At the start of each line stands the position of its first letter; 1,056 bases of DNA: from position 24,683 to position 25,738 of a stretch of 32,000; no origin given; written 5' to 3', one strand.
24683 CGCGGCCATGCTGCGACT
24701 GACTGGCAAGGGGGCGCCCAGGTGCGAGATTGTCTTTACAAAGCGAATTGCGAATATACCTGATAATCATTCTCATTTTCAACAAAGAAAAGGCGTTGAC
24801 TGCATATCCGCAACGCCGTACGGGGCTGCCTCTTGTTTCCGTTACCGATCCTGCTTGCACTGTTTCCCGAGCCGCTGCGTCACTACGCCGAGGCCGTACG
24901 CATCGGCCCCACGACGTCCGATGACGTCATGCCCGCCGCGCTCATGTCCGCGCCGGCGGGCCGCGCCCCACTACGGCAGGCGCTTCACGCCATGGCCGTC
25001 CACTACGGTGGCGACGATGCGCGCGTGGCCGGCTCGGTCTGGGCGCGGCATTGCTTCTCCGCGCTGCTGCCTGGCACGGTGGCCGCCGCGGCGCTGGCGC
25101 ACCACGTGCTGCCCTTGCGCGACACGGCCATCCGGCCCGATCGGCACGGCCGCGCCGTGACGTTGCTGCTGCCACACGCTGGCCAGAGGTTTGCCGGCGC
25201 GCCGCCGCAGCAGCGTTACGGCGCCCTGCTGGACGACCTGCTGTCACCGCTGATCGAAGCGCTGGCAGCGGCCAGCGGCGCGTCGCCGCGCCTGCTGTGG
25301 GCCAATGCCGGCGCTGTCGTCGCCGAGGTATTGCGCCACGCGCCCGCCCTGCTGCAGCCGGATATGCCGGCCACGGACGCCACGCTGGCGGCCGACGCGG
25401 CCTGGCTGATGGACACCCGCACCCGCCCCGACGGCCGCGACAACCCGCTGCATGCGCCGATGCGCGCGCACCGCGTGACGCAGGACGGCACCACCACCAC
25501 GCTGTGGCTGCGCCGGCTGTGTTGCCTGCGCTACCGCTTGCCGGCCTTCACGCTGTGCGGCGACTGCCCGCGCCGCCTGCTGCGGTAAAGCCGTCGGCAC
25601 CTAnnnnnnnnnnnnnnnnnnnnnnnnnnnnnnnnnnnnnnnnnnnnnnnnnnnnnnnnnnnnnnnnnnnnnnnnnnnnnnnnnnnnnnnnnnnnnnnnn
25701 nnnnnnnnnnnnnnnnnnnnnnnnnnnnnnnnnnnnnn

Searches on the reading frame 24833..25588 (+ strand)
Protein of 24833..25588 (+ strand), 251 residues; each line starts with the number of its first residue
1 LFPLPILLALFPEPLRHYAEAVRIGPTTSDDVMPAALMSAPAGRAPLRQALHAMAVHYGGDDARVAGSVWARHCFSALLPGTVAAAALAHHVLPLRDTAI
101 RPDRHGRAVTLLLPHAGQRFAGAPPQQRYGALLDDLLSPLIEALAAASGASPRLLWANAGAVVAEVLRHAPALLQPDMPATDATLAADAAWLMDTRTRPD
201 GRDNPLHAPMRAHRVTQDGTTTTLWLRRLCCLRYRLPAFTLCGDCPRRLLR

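Call 3: search_protein_families(library=pfam, proteins=[window:24833-25588:+], max_evalue=0.001)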
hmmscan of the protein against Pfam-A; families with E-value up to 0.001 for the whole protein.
window:24833-25588:+ (251 aa): 2 families
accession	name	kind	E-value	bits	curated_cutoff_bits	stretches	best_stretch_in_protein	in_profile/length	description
PF06276.17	FhuF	-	7.7e-16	59.4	25.2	1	69-214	2-155/161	Ferric iron reductase FhuF-like transporter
PF11575.13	FhuF_C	-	3.6e-06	27.1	20.5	1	227-247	1-21/21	FhuF 2Fe-2S C-terminal domain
